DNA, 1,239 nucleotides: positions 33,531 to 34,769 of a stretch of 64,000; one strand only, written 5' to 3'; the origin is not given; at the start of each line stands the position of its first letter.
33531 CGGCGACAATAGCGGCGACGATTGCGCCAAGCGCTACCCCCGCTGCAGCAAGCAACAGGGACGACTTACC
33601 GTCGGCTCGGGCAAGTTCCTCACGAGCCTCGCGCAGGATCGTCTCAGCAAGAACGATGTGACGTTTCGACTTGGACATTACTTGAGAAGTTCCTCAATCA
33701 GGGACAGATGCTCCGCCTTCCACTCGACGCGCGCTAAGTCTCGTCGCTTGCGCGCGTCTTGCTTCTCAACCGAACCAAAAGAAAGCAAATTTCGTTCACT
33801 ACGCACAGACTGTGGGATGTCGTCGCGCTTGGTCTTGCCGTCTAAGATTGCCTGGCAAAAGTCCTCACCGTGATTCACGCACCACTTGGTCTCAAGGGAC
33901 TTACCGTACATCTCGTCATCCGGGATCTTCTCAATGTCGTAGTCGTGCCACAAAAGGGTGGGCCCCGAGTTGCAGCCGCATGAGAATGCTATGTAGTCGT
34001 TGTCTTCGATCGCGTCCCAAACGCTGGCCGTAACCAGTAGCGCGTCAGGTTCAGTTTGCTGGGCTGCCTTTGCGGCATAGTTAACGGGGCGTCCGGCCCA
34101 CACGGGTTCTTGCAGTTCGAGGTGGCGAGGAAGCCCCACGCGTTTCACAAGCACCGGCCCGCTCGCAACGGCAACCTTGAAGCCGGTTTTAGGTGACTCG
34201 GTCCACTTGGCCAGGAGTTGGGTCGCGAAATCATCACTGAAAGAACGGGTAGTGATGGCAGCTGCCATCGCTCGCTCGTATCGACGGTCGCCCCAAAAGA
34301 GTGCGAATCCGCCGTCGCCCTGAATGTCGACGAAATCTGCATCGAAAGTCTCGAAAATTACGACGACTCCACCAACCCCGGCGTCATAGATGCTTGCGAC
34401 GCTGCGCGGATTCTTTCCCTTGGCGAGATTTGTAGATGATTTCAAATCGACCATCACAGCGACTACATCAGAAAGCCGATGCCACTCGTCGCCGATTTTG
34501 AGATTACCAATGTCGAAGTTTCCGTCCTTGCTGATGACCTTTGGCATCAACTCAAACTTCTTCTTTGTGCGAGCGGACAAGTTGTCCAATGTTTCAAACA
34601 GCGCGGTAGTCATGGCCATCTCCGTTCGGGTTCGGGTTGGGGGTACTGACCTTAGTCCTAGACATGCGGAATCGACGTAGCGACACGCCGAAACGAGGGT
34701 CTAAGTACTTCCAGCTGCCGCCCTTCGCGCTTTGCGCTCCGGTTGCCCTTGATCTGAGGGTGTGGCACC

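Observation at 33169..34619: Pycsar-like cyclic-nucleotide defence cassette (class III cyclase + 3-TM effector) as the element's cargo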

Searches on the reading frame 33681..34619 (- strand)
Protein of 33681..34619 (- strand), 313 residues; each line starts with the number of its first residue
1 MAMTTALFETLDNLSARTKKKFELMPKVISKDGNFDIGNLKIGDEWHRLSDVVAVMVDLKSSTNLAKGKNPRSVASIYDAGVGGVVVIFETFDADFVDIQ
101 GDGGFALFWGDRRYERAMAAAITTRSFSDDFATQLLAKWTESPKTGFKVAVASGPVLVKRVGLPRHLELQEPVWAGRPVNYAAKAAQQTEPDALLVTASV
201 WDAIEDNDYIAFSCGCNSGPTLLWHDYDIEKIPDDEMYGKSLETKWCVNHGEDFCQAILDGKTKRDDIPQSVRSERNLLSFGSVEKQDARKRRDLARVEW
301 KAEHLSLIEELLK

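Call 4: search_protein_families(library=pfam, proteins=[window:33681-34619:-], max_evalue=1)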
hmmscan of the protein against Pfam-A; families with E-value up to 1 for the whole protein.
window:33681-34619:- (313 aa): 0 families

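Call 5: search_protein_families(library=padloc, proteins=[window:33681-34619:-], max_evalue=1)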
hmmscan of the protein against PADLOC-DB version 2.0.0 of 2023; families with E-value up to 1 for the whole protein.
window:33681-34619:- (313 aa): 11 families
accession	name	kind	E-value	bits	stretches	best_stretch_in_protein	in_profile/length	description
PDLC02369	PycC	-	6e-87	289.3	1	10-262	5-247/248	-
PDLC00763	PycC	-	6.6e-53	177.8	1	9-262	9-265/268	Pycsar cyclase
PDLC02367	PycC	-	4.4e-19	66.8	1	48-242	41-222/226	-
PDLC00766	PycC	-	5.8e-13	46.8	1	39-240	32-225/232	Pycsar cyclase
PDLC02368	PycC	-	1e-10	39.6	1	51-207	44-203/234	-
PDLC02370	PycC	-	8.9e-07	26.6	1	52-142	82-173/340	-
PDLC00765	PycC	-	3.2e-06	24.5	1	87-213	298-421/477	Pycsar cyclase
PDLC00767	PycC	-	2.4e-05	21.8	1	51-131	92-173/337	Pycsar cyclase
PDLC02366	PycC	-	5e-05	20.4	1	87-207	87-204/486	-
PDLC00762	PycC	-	0.00014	18.9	1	85-205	87-207/508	Pycsar cyclase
PDLC00761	PycC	-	0.0036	14.2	1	51-122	105-177/438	Pycsar cyclase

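Call 7: search_solved_structures(query=window:33681-34619:-, max_evalue=1, show_alignments=3)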
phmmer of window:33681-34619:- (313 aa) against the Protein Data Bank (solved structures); distinct sequences matched with E-value up to 1: 3.
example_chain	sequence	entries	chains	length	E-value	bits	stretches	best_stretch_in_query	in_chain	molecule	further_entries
8jsz_A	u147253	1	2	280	3.4e-32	115.2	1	45-260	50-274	uridylate cyclase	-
7r65_A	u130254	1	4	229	7.5e-05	25.4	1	52-218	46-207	Adenylate/guanylate cyclase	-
8jsf_A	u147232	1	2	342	0.77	12.2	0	46-133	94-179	cytidylate cyclase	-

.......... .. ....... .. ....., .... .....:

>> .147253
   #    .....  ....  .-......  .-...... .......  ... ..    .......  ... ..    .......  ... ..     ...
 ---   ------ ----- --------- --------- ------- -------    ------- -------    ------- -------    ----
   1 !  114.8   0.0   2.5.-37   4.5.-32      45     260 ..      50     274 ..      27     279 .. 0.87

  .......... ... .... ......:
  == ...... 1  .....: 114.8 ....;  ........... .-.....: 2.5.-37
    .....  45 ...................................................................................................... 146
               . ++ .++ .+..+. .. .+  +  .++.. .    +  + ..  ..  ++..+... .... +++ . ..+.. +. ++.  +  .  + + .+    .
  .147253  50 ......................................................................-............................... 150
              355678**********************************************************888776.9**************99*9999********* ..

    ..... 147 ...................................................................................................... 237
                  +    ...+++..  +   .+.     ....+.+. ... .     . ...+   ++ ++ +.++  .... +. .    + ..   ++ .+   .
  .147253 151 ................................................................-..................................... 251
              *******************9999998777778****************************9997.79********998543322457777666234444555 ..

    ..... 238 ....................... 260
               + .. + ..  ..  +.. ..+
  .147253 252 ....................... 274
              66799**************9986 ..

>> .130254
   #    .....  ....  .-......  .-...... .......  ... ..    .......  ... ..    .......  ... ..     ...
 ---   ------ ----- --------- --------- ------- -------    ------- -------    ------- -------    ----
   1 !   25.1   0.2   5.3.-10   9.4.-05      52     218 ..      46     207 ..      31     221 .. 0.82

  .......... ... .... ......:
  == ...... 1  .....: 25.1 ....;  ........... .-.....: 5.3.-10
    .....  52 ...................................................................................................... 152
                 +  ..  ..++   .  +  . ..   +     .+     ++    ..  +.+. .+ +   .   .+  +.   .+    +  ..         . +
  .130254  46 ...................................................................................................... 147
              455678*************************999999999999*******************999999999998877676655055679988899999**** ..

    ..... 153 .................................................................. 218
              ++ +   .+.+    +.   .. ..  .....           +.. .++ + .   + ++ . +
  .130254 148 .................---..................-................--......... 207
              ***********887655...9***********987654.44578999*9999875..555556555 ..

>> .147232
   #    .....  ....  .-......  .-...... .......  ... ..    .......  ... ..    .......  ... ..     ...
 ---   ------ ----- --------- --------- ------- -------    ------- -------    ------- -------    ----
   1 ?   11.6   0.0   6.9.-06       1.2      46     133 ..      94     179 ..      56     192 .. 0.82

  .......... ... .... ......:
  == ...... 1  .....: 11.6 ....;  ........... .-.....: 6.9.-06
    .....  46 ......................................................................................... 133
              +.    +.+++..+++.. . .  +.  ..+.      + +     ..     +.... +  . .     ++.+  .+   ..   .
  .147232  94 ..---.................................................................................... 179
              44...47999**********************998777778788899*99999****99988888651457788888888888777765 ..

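Call 8: search_protein_families(library=ncbifam, proteins=[window:33681-34619:-], max_evalue=0.1)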
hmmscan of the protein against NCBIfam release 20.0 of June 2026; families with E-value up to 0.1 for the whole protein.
window:33681-34619:- (313 aa): 0 families

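Call 9: find_homologous_proteins(query=window:33681-34619:-, max_evalue=0.00001)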
Query window:33681-34619:- (313 aa): 516 proteins with E <= 0.00001 among 2551 candidates; the best 120 are listed.
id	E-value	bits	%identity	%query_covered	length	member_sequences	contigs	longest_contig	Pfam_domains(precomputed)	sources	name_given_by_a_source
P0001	3.9e-208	708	100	99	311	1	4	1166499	-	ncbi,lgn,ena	-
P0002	7.1e-181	618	88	99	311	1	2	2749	-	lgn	-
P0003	3.4e-162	557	81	99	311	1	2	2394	-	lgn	-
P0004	3.5e-158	544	84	92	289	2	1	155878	-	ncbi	ncbi:MAG: hypothetical protein ACKVI4_09905 [Actinomycetales bacterium]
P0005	3.2e-154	531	74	99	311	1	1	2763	-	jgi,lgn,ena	-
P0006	4.0e-143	494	71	99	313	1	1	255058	-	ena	-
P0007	2.1e-140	485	69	98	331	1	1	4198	-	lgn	-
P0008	3.3e-122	426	62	99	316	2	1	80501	-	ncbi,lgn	-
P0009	2.1e-121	423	62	97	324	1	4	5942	-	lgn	-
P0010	2.2e-121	423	62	97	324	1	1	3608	-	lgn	-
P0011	8.6e-121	421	63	95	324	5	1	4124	-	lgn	-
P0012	8.9e-121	421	63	96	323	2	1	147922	-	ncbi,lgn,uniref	ncbi:adenylate/guanylate cyclase domain-containing protein [Paenarthrobacter sp. TAF1]|uniref:adenyl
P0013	1.5e-120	420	61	96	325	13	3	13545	-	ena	-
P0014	2.4e-120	420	62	95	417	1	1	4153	-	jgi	jgi:class 3 adenylate cyclase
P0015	3.5e-120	419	64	90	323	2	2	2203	-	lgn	-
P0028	1.1e-116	408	60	99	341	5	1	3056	PF00211.26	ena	-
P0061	1.4e-110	388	58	96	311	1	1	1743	PF00211.26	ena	-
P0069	7.8e-108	379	58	94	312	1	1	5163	PF00211.26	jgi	jgi:class 3 adenylate cyclase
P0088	1.0e-100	355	53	96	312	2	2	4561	PF00211.26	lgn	-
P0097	1.2e-95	339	51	95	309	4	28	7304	PF00211.26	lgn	-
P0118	3.8e-87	311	53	84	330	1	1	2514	PF00211.26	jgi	jgi:class 3 adenylate cyclase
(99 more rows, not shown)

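Call 15: find_encoding_contigs(protein=P0001, flank=8000, max_places=6)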
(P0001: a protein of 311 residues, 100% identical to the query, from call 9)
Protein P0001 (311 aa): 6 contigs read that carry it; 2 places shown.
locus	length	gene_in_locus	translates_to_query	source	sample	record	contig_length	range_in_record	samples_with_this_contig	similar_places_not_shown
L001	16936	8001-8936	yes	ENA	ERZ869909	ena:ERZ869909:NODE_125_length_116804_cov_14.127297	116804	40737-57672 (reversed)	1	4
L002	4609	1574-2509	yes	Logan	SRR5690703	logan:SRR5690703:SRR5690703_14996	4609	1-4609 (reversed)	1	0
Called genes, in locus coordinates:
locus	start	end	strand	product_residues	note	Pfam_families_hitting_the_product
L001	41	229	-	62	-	-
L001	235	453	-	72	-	-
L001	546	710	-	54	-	-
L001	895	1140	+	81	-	-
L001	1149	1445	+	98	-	PF25355:DUF7882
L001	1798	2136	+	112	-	PF03551:PadR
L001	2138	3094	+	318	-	PF22564:HAAS (weak)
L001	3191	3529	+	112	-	-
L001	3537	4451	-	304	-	PF01734:Patatin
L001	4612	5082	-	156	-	PF04120:Iron_permease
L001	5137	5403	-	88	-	PF23855:DUF7218, PF07498:Rho_N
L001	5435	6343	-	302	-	PF21686:LigD_Prim-Pol, PF01896:DNA_primase_S (weak)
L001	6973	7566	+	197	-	-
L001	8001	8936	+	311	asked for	-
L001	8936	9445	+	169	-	PF18967:PycTM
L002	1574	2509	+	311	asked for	-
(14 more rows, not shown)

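Call 21: find_related_loci(query=A1, collection=genome_contigs, flank=8000)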
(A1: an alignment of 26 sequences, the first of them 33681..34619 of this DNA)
Query A1 (313 aa) in genome_contigs; peptide patterns used: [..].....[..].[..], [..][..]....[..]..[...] (x = any residue, [..] = any of these).
78 stretches matched a pattern; 35 encode a relative of the query (tblastn E <= 1e-3); 35 distinct loci.
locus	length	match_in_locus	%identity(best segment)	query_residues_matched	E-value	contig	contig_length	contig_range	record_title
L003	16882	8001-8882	64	11-297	4e-127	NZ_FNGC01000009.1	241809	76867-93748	Arthrobacter sp. ok362, whole genome shotgun sequence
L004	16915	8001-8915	62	7-312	1e-125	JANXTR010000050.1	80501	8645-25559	MAG: Microbacteriaceae bacterium isolate 339R_metabat_111 339R_k141_693581, whole genome shotgun sequence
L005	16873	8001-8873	62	7-291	7e-119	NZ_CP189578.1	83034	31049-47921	Pseudarthrobacter sp. S9 plasmid unnamed2, complete sequence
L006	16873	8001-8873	62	7-291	4e-118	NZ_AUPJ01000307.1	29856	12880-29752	Arthrobacter sp. TB 26 ctg307, whole genome shotgun sequence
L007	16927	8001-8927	55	7-309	4e-109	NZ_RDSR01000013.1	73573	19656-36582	Cryobacterium tepidiphilum strain NEAU-85 Scaffold13, whole genome shotgun sequence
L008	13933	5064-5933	56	11-293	1e-107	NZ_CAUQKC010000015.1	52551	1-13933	MAG: uncultured Leifsonia sp. isolate ERR9968896_bin.11_MetaWRAP_v1.3_MAG ERZ21615872.133, whole genome shotgun sequence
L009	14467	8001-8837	56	11-282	9e-105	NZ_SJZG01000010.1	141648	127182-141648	Agromyces sp. H66 Scaffold10, whole genome shotgun sequence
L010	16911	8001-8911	63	11-307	2e-104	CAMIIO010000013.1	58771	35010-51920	MAG: uncultured Rothia sp. isolate dXfDHHuY2Z_bin.2.MAG genome assembly, contig: NODE_56_length_58771_cov_24.365216, who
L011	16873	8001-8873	50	11-298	5e-91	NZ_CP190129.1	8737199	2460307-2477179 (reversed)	Kribbella sp. GL6 chromosome, complete genome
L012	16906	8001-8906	49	1-297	1e-89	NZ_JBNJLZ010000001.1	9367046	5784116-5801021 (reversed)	Streptomyces sp. CA-179760 MDNA_WGS_016_1, whole genome shotgun sequence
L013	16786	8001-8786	55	11-268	1e-88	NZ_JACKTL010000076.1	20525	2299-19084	Mycolicibacterium hodleri strain DSM 44183 MHODDSM44183_contig000076, whole genome shotgun sequence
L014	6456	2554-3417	50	11-295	2e-84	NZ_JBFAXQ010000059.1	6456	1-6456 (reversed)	Kribbella sp. NPDC051952 NPDC051952_97_C11.ctg-0059, whole genome shotgun sequence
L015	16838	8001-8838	62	11-284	4e-90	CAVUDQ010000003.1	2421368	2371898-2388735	MAG: uncultured Actinomycetota bacterium isolate MFD02840.bin.1.302 genome assembly, contig: contig_30040, whole genome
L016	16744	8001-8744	49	28-273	6e-79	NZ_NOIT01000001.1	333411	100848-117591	Kocuria carniphila strain CCM 132 NODE_1_length_333411_cov_199.384, whole genome shotgun sequence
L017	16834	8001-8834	46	28-305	5e-79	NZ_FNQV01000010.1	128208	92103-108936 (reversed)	Bowdeniella nasicola strain KPR-1, whole genome shotgun sequence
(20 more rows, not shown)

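Call 24: find_encoding_contigs(protein=P0004, flank=6000, max_places=3)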
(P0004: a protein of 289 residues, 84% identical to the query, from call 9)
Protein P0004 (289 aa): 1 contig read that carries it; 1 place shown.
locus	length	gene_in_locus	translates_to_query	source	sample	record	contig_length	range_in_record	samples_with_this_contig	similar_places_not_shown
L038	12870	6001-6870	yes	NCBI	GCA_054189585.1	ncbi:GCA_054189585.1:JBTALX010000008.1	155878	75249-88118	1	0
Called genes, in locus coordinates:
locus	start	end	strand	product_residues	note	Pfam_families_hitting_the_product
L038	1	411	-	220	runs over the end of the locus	PF13302:Acetyltransf_3, PF00583:Acetyltransf_1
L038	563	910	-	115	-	PF00126:HTH_1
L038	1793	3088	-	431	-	-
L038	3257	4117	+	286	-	-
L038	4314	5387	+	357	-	PF20199:RepSA, PF23343:REP_ORF2-G2P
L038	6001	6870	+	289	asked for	-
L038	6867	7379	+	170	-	PF18967:PycTM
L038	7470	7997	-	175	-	-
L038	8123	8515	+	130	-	-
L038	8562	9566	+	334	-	PF00589:Phage_integrase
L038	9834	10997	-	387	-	PF01551:Peptidase_M23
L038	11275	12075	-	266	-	PF00459:Inositol_P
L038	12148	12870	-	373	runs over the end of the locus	PF00520:Ion_trans, PF08016:PKD_channel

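Call 25: find_encoding_contigs(protein=P0006, flank=6000, max_places=3)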
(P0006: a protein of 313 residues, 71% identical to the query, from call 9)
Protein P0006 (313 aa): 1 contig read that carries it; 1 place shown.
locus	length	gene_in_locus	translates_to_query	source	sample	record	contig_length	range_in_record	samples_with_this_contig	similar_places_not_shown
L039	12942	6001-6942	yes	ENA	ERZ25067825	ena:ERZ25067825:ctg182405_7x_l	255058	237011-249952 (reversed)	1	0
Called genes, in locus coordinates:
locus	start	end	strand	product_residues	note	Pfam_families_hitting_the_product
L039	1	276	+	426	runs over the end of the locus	PF07730:HisKA_3, PF02518:HATPase_c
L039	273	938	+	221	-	PF00072:Response_reg, PF04545:Sigma70_r4 (faint), PF08281:Sigma70_r4_2 (weak), PF00196:GerE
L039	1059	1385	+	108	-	-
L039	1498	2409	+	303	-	PF07730:HisKA_3, PF13581:HATPase_c_2 (faint), PF02518:HATPase_c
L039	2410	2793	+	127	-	PF00072:Response_reg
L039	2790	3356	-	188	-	PF01327:Pep_deformylase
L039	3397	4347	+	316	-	PF05653:Mg_trans_NIPA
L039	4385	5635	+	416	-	PF20706:GT4-conflict, PF13439:Glyco_transf_4, PF13579:Glyco_trans_4_4, PF00534:Glycos_transf_1, PF13692:Glyco_trans_1_4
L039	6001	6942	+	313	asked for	-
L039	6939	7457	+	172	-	PF18967:PycTM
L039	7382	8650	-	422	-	PF14659:Phage_int_SAM_3, PF22022:Phage_int_M (weak), PF00589:Phage_integrase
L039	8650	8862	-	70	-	-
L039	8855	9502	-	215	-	PF00239:Resolvase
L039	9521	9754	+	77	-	-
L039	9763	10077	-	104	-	-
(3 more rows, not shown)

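Call 26: find_encoding_contigs(protein=P0007, flank=6000, max_places=3)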
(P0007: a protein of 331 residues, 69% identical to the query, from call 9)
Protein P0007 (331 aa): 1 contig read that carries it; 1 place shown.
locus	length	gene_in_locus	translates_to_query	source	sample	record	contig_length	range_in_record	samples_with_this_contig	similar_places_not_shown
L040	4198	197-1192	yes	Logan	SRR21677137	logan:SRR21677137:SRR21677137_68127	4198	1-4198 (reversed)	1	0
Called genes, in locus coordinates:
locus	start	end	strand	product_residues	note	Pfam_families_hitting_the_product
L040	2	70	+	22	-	?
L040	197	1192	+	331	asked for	-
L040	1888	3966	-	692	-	PF08378:NERD, PF00580:UvrD-helicase, PF13245:AAA_19, PF13604:AAA_30 (faint), PF13361:UvrD_C (weak), PF13538:UvrD_C_2 (faint)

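Call 38: search_dna_similar(query=window:33681-34619:-, collection=plasmids, mode=protein, max_rows=20)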
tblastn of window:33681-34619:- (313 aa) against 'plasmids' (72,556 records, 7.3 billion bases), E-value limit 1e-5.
Records with a match: 13; places in all: 13; records where one place covers at least 80% of the query: 13.
Best place of each record, by identity: <60% 13.
By first word of the organism name: Arthrobacter 5; Mycobacterium 4; Curtobacterium 2; Paenarthrobacter 1; Ornithinimicrobium 1.
By predicted mobility (MOB-suite, as given by PLSDB): conjugative 6; mobilizable 4; non-mobilizable 3.
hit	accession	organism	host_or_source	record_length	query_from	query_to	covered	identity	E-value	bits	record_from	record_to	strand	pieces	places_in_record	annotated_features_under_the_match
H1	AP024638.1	Arthrobacter sp. NtRootC7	Nicotiana tabacum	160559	7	303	95%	59.9%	3e-114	369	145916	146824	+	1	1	hypothetical protein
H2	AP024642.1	Arthrobacter sp. NtRootD5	Nicotiana tabacum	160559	7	303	95%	59.9%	3e-114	369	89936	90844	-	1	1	hypothetical protein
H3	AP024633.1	Arthrobacter sp. NtRootA2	Nicotiana tabacum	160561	7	303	95%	59.9%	3e-114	369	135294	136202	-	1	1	hypothetical protein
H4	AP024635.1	Arthrobacter sp. NtRootA4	Nicotiana tabacum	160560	7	303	95%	59.9%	3e-114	369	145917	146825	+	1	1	hypothetical protein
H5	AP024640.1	Arthrobacter sp. NtRootC45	Nicotiana tabacum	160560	7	303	95%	59.9%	3e-114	369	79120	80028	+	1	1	hypothetical protein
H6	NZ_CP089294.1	Paenarthrobacter nicotinovorans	-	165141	7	303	95%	59.9%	3e-114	369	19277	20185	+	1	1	hypothetical protein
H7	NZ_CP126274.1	Curtobacterium sp. MCBD17_040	-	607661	7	292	91%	56.7%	3e-103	338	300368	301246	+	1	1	hypothetical protein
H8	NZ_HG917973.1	Mycobacterium marinum E11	-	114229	11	293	90%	52.4%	4e-89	297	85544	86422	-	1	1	adenylate/guanylate cyclase domain-containing protein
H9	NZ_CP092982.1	Mycobacterium marinum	Oncorhynchus kisutch,whole organism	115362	11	293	90%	52.4%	4e-89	297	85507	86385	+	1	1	adenylate/guanylate cyclase domain-containing protein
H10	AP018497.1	Mycobacterium marinum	-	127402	11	293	90%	52.4%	4e-89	297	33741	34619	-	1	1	hypothetical protein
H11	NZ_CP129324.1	Mycobacterium marinum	Dead fish from aquarium in Philadelphia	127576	11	293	90%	52.4%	4e-89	297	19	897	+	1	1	adenylate/guanylate cyclase domain-containing protein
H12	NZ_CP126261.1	Curtobacterium sp. MCJR17_020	-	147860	11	295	91%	47.8%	3e-78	266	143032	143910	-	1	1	adenylate/guanylate cyclase domain-containing protein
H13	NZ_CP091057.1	Ornithinimicrobium sp. INDO-MA30-4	Etmopterus lucifer,Cultured ...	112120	6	302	95%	44.2%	3e-74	255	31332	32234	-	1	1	hypothetical protein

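Call 39: search_dna_similar(query=window:33681-34619:-, collection=phages, mode=protein, max_rows=15)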
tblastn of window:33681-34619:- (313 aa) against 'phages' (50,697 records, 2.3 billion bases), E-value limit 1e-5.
No match.

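Call 41: predict_structure(alignment_id=A1)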
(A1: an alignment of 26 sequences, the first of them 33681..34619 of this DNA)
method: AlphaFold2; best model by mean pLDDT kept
length: 313 residues; sequences in the alignment: 26
mean_pLDDT: 88.4   pTM: 0.86
mean pLDDT of the five models: 88.4, 87.5, 86.6, 83.4, 78.3
residues with pLDDT >= 90: 166; 70-90: 135; 50-70: 10; < 50: 2
segments of 3 or more residues with pLDDT < 50: none
pLDDT, mean of each block of 10 residues (from residue 1): 71 88 81 79 86 95 85 90 94 92 91 96 95 91 92 93 81 89 94 94 93 88 92 91 93 96 93 78 81 89 78 69
secondary structure, 60 per line:
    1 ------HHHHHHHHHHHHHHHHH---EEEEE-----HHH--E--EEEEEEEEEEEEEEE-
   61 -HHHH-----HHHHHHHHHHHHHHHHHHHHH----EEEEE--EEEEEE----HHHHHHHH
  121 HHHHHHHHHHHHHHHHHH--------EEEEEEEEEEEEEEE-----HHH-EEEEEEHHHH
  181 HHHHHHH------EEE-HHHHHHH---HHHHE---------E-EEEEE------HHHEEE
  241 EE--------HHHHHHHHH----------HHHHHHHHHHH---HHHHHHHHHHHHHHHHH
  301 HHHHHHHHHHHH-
elements in order: H7-23 E27-31 E45-59 H62-65 H71-91 E96-100 E103-108 H113-138 E147-161 E171-176 H177-187 E194-196 H198-204 H208-211 E224-228 E238-242 H251-259 H270-280 H284-312
